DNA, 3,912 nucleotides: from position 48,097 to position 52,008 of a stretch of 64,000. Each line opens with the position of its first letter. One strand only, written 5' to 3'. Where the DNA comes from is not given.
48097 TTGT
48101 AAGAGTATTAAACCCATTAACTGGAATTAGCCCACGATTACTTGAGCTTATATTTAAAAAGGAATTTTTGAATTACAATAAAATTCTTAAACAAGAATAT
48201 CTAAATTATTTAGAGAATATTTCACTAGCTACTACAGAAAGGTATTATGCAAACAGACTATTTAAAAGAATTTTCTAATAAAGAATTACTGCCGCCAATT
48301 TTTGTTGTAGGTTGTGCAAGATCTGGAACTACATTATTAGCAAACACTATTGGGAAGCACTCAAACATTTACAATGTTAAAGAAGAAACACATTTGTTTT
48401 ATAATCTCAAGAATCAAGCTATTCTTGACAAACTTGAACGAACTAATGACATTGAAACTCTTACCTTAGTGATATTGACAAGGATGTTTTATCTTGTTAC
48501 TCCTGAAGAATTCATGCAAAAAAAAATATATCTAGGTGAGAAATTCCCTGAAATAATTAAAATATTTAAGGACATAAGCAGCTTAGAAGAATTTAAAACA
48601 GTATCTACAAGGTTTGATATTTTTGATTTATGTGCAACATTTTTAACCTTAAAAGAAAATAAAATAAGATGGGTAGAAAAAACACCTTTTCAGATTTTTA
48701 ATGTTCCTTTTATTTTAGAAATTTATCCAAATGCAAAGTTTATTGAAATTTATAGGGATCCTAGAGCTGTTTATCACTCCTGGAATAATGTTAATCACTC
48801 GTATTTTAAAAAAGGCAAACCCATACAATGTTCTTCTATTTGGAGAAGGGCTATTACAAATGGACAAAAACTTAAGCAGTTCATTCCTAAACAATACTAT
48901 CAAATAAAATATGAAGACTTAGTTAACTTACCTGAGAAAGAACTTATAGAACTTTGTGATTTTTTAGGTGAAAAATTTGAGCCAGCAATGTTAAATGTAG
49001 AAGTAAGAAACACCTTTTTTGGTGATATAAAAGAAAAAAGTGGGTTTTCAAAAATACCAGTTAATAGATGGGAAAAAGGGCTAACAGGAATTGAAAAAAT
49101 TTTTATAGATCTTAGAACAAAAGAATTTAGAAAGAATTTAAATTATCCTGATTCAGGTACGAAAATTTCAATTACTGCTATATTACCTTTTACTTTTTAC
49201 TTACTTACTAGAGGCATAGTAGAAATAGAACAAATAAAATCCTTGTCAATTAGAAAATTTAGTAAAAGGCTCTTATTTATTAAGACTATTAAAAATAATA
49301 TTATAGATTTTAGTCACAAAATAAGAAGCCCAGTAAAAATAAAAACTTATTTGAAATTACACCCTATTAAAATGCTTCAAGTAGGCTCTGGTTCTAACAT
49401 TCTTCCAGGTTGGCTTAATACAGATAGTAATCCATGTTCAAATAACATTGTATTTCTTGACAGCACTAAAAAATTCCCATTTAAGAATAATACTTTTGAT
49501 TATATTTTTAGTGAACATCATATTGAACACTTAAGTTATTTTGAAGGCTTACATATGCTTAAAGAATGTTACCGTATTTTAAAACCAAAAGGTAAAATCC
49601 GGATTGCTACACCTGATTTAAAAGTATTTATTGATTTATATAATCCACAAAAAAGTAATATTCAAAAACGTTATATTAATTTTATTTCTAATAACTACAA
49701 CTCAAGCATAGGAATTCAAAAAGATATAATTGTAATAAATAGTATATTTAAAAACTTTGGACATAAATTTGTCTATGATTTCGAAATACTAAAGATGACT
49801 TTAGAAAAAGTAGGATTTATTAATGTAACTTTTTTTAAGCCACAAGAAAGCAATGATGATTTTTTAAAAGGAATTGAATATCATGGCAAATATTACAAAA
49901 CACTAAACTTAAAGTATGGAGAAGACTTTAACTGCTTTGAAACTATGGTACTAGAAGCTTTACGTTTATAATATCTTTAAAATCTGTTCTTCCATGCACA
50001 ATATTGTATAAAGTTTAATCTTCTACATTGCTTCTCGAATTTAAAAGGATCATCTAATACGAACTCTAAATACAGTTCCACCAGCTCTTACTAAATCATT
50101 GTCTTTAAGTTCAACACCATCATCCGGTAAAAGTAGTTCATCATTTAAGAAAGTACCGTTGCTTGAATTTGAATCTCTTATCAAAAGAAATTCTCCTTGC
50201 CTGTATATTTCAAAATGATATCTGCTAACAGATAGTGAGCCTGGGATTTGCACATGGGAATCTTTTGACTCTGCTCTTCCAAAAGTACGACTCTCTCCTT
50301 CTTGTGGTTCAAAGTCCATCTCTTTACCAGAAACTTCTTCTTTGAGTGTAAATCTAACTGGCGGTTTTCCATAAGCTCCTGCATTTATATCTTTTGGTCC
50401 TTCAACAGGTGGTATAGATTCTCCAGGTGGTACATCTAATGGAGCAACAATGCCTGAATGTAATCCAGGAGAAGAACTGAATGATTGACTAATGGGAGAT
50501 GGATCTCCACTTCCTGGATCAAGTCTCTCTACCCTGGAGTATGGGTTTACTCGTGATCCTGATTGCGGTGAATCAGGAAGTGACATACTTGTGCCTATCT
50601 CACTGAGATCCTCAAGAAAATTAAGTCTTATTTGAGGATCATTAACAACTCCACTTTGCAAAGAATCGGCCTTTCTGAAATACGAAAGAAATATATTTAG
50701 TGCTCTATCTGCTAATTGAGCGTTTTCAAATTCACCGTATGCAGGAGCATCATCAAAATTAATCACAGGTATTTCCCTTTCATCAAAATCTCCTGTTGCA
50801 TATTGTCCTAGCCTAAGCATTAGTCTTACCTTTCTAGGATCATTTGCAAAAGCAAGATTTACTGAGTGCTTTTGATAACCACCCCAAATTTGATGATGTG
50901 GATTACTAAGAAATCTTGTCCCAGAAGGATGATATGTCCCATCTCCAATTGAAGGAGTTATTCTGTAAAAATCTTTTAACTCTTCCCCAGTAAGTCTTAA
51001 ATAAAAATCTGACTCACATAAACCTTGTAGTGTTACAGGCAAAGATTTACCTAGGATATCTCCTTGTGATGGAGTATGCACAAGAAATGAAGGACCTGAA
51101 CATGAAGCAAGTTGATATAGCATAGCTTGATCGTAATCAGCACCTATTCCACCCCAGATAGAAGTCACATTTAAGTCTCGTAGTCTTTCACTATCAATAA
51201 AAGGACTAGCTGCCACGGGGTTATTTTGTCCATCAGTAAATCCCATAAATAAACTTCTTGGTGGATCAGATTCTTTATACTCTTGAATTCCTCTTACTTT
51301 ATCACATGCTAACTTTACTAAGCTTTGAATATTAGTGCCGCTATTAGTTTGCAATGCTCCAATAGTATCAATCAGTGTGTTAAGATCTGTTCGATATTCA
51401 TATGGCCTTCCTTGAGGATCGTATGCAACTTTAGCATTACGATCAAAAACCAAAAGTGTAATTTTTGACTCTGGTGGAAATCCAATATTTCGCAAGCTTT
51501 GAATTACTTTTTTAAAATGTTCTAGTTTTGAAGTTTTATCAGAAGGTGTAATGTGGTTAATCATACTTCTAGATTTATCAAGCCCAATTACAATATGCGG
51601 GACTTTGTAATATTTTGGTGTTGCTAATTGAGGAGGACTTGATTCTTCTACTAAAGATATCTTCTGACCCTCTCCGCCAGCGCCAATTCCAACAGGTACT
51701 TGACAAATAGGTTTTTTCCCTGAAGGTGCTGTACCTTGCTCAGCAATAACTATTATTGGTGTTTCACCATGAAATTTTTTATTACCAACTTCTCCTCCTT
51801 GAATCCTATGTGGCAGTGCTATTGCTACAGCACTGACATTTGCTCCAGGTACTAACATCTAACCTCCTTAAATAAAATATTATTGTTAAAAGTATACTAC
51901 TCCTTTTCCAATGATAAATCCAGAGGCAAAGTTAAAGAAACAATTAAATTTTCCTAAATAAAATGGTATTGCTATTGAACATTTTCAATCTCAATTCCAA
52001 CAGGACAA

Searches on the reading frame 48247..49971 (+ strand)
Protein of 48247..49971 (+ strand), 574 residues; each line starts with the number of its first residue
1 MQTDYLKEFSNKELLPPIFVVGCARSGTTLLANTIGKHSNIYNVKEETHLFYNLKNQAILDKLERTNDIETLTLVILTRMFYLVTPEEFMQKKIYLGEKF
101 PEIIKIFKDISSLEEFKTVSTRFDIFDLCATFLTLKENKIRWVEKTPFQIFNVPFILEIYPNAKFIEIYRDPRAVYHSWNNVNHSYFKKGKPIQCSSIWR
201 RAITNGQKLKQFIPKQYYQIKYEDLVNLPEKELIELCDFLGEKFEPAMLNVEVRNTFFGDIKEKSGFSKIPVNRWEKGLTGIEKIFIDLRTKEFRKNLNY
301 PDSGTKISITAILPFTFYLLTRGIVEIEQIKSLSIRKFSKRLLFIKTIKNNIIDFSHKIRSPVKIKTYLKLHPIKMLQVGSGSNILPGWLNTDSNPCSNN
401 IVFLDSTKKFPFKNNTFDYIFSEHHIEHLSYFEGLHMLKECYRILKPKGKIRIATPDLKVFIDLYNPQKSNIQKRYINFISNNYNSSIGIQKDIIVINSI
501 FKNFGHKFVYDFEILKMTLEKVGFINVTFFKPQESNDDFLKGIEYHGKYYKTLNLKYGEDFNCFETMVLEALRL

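Call 4: search_protein_families(library=pfam, proteins=[window:48247-49971:+], max_evalue=0.01)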
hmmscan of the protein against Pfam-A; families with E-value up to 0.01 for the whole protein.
window:48247-49971:+ (574 aa): 6 families
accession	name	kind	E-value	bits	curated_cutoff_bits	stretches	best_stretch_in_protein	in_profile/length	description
PF13469.12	Sulfotransfer_3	-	7.2e-30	105.3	27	1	17-246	1-216/216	Sulfotransferase family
PF00685.33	Sulfotransfer_1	-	9.1e-12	45.4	22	1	16-264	2-203/255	Sulfotransferase domain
PF08241.18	Methyltransf_11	-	2.5e-07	31.7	21.2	1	406-451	50-93/95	Methyltransferase domain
PF13649.12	Methyltransf_25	-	1e-05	26.6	27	1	405-449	53-97/97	Methyltransferase domain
PF17784.7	Sulfotransfer_4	-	0.00022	21.6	22.8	1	153-215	81-142/215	Sulfotransferase domain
PF13489.12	Methyltransf_23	-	0.0039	17.4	27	1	407-471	65-124/164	Methyltransferase domain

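Call 5: search_protein_families(library=ncbifam, proteins=[window:48247-49971:+], max_evalue=0.01)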
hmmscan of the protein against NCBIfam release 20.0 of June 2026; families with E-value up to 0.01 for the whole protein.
window:48247-49971:+ (574 aa): 6 families
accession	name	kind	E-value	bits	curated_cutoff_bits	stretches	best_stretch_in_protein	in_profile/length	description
NF052394.1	NodProtNoeE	equivalog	2.8e-05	23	500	0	19-46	12-39/387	nodulation protein NoeE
NF001243.0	PRK00216.1-4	equivalog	0.001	18.4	235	1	407-466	107-167/237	demethylmenaquinone methyltransferase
TIGR02752.1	MenG_heptapren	equivalog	0.0011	18.6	419.85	1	407-484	105-183/231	demethylmenaquinone methyltransferase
NF041536.1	ArsM_DUF2284_UU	exception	0.0028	16.1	575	1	404-454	133-181/459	arsenite methyltransferase/DUF2284 domain selenoprotein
NF045667.1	MTase_DVU1556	equivalog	0.0031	17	155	1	397-453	65-119/213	DVU_1556 family methyltransferase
NF041537.1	ArsM_AhpD_UU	exception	0.0038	16.1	510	1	400-455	128-182/345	arsenite methyltransferase/AhpD domain selenoprotein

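Call 58: find_homologous_proteins(query=window:48247-49971:+, max_evalue=1e-10)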
Query window:48247-49971:+ (574 aa): 307 proteins with E <= 1e-10 among 8000 candidates; the best 120 are listed.
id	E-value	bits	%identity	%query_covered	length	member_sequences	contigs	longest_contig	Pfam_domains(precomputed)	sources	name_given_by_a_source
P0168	0.0e+0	1300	100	100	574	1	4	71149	PF13469.13,PF13649.13,PF00685.34,PF08241.19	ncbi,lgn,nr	ncbi:MAG: sulfotransferase [Candidatus Melainabacteria bacterium]|nr:sulfotransferase [Candidatus Me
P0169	7.2e-154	532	47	98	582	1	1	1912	PF13469.13,PF13649.13,PF00685.34,PF08241.19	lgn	-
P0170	8.4e-138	479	42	98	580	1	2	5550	PF13469.13,PF00685.34,PF08241.19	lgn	-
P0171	1.1e-130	455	40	100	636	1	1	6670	PF13469.13,PF00685.34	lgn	-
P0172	3.0e-118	414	37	99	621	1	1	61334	PF13469.13,PF13649.13,PF00685.34,PF08241.19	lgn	-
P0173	4.7e-117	410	39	98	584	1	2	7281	PF13469.13,PF13649.13,PF00685.34,PF08241.19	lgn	-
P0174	2.0e-115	405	38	99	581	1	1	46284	PF13469.13,PF00685.34,PF08241.19,PF17784.8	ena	-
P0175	7.9e-114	400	34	57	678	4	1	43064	PF13469.13,PF13649.13,PF00685.34,PF08241.19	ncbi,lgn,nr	ncbi:MAG: sulfotransferase [Candidatus Melainabacteria bacterium]|nr:sulfotransferase [Candidatus Me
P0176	9.3e-95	337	50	54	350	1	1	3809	PF13469.13,PF00685.34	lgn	-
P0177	5.4e-93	331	49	56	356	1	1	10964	PF13469.13,PF00685.34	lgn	-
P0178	1.7e-91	326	47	58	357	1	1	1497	PF13469.13,PF00685.34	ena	-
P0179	5.6e-91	324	48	55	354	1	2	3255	PF13469.13,PF00685.34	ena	-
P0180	6.6e-88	314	48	54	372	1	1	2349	PF13469.13,PF00685.34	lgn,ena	-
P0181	7.2e-84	301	48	52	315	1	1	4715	PF13469.13,PF00685.34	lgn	-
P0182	5.7e-82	295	46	57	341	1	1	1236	PF13469.13,PF00685.34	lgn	-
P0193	3.0e-40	157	40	38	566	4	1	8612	PF13489.13,PF10111.15,PF13641.13,PF13649.13,PF00535.33,PF08241.19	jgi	jgi:glycosyltransferase involved in cell wall biosynthesis/predicted SAM-dependent methyltransferase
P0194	7.5e-39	152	39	36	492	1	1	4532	PF13641.13,PF13649.13,PF00535.33,PF08241.19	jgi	jgi:predicted SAM-dependent methyltransferase/GT2 family glycosyltransferase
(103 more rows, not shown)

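Call 71: find_encoding_contigs(protein=P0175, flank=10000, max_places=1)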
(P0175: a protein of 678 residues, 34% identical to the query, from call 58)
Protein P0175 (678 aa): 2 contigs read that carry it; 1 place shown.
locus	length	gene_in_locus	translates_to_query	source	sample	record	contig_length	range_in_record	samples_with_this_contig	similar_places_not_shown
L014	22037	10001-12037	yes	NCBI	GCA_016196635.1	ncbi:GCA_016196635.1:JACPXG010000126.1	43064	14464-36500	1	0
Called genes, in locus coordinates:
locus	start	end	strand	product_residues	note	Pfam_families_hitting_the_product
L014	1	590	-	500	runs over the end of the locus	PF00884:Sulfatase, PF16347:SGSH_C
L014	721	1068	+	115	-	PF03413:PepSY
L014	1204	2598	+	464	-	PF00291:PALP, PF00571:CBS (weak)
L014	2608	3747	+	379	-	PF01053:Cys_Met_Meta_PP, PF06838:Met_gamma_lyase (weak), PF00155:Aminotran_1_2, PF01041:DegT_DnrJ_EryC1 (weak), PF00266:Aminotran_5 (faint)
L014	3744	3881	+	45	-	-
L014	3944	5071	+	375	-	PF00535:Glycos_transf_2, PF10111:Glyco_tranf_2_2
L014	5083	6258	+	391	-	PF00535:Glycos_transf_2, PF10111:Glyco_tranf_2_2, PF13641:Glyco_tranf_2_3 (weak)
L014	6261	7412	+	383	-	PF00535:Glycos_transf_2, PF10111:Glyco_tranf_2_2, PF13641:Glyco_tranf_2_3 (faint)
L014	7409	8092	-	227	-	PF00005:ABC_tran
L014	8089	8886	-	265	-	PF01061:ABC2_membrane (weak)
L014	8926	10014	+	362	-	PF00685:Sulfotransfer_1, PF13469:Sulfotransfer_3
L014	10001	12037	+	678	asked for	PF00685:Sulfotransfer_1, PF13469:Sulfotransfer_3, PF08241:Methyltransf_11, PF13649:Methyltransf_25 (weak)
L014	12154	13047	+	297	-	PF01152:Bac_globin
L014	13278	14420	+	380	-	-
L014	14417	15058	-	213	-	PF02545:Maf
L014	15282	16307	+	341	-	PF14559:TPR_19 (faint), PF07719:TPR_2 (faint), PF13181:TPR_8 (faint), PF13428:TPR_14 (faint), PF00515:TPR_1 (faint), PF21033:RMD1-3 (weak)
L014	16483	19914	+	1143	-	PF04773:FecR, PF25062:ARM_TT21_N (faint), PF00515:TPR_1 (faint), PF12895:ANAPC3 (faint), PF23914:TPR_CcmH_CycH (weak), PF13432:TPR_16, PF07719:TPR_2 (weak), PF00593:TonB_dep_Rec_b-barrel, +7 more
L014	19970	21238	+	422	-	PF02040:ArsB, PF07158:MatC_N (faint), PF03600:CitMHS, PF06450:NhaB (weak), PF16980:CitMHS_2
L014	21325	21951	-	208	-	PF10677:DUF2490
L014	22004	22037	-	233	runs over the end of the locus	PF10677:DUF2490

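Call 72: find_encoding_contigs(protein=P0174, flank=10000, max_places=1)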
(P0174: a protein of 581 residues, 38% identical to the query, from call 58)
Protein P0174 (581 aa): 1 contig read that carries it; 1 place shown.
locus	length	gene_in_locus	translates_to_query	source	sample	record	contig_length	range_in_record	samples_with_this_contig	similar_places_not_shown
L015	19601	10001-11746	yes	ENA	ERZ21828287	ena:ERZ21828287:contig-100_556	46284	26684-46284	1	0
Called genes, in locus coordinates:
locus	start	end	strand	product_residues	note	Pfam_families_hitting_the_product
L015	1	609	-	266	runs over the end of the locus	-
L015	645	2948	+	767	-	PF14907:NTP_transf_5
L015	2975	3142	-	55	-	-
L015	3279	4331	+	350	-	PF00535:Glycos_transf_2, PF10111:Glyco_tranf_2_2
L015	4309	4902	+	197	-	-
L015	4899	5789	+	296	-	PF05090:HTTM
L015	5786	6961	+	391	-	PF00535:Glycos_transf_2, PF10111:Glyco_tranf_2_2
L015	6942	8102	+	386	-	PF00535:Glycos_transf_2, PF10111:Glyco_tranf_2_2, PF13641:Glyco_tranf_2_3 (weak)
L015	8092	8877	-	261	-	-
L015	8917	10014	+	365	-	PF00685:Sulfotransfer_1, PF13469:Sulfotransfer_3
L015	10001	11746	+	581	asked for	PF00685:Sulfotransfer_1, PF13469:Sulfotransfer_3, PF17784:Sulfotransfer_4 (faint), PF08241:Methyltransf_11 (weak)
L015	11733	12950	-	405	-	PF00266:Aminotran_5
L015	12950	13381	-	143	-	PF02082:Rrf2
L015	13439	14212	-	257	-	PF01311:Bac_export_1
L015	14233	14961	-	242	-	PF01313:Bac_export_3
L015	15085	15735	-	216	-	PF00813:FliP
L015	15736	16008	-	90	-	-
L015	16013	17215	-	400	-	PF28396:SepQ_C (weak), PF01052:FliMN_C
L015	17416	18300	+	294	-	PF01145:Band_7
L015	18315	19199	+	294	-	PF01145:Band_7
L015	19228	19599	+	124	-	?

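Call 84: search_protein_families(library=padloc, proteins=[window:48247-49971:+], max_evalue=0.001)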
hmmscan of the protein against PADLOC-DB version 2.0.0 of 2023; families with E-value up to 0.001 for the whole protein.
window:48247-49971:+ (574 aa): 1 family
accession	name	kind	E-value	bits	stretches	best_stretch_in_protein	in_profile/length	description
PDLC04134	mad2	-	0.00037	17.4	1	395-459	336-400/492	mads_2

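Call 92: search_protein_families(library=ncbifam, proteins=[L015:4309-4902:+, L015:4899-5789:+, L015:8092-8877:-], max_evalue=0.001)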
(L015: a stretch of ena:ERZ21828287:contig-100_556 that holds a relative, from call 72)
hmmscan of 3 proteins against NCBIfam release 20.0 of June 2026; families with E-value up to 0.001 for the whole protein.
L015:4309-4902:+ (197 aa): 0 families

L015:4899-5789:+ (296 aa): 0 families

L015:8092-8877:- (261 aa): 0 families

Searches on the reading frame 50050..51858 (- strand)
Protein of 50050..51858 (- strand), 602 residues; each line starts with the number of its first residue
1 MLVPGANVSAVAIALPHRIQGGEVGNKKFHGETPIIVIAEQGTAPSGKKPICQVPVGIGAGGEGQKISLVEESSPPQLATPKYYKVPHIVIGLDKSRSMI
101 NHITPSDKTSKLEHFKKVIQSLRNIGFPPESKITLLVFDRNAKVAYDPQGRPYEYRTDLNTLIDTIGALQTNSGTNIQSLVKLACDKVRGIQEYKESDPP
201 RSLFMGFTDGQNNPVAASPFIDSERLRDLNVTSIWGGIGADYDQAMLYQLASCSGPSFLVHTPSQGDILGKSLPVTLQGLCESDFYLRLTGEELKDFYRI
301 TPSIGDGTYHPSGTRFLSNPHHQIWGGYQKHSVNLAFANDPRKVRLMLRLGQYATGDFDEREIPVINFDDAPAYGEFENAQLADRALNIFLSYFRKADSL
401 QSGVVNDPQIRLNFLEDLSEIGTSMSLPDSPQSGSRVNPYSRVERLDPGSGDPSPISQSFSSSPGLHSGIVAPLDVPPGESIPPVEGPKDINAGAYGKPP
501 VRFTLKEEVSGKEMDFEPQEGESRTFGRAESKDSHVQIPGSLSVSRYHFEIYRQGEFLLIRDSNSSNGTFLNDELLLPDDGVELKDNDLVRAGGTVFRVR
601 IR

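Call 4: search_protein_families(library=pfam, proteins=[window:50050-51858:-], max_evalue=0.01)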
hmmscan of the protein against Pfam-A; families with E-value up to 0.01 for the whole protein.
window:50050-51858:- (602 aa): 3 families
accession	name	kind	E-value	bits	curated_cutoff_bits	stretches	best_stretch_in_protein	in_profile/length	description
PF00498.31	FHA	-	4e-14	53.2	20.7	1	525-593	2-67/67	FHA domain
PF13519.12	VWA_2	-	1.4e-05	26.1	27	1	90-203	2-100/107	von Willebrand factor type A domain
PF16697.10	Yop-YscD_cpl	-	0.00019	22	33.2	1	543-599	35-90/94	Inner membrane component of T3SS, cytoplasmic domain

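Call 5: search_protein_families(library=ncbifam, proteins=[window:50050-51858:-], max_evalue=0.01)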
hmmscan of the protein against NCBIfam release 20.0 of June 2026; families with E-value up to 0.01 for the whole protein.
window:50050-51858:- (602 aa): 1 family
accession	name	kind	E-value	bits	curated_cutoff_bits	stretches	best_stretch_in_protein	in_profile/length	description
NF049868.1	FhaB_Rv0019c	equivalog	0.00022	21.3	125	1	522-598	86-157/158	FHA domain-containing protein FhaB/FipA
